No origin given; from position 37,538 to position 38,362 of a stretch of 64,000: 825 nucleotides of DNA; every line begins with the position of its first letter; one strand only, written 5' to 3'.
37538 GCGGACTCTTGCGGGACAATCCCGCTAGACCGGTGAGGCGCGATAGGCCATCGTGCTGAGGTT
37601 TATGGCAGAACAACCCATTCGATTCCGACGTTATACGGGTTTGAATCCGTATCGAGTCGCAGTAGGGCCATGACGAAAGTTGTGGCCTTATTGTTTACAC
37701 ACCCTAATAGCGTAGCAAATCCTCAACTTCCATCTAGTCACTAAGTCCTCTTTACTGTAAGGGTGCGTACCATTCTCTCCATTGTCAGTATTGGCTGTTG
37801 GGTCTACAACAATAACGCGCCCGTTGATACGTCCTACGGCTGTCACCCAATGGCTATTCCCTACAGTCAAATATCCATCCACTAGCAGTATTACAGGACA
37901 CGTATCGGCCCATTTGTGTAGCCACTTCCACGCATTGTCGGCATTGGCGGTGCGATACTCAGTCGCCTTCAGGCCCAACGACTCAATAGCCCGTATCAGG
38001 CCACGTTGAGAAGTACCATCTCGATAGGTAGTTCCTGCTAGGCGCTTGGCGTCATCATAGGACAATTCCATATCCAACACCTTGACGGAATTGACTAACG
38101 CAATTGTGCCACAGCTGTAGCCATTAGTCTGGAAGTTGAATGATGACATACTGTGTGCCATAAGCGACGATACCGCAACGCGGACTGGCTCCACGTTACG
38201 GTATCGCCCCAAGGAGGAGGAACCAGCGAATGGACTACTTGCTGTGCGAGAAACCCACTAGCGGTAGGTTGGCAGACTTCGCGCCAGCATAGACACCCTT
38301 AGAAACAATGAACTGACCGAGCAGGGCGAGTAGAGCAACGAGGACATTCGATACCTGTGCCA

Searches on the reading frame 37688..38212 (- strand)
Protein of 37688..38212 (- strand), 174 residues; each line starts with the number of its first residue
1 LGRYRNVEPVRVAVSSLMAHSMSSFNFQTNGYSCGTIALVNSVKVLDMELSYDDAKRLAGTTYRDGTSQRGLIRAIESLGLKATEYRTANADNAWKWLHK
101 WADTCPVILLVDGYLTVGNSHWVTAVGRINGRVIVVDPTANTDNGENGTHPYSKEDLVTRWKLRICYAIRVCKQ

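Call 11: search_protein_families(library=pfam, proteins=[window:37688-38212:-], max_evalue=0.01)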
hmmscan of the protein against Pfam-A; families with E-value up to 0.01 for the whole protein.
window:37688-38212:- (174 aa): 2 families
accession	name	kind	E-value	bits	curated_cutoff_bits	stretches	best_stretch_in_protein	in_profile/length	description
PF03412.21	Peptidase_C39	-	2.5e-08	34.3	22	1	27-157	6-117/133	Peptidase C39 family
PF11814.14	DUF3335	-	0.00062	19.7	25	0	100-147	125-174/206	Peptidase_C39 like family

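Call 12: search_protein_families(library=phrogs, proteins=[window:37688-38212:-], max_evalue=0.01)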
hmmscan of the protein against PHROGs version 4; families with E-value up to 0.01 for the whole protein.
window:37688-38212:- (174 aa): 0 families
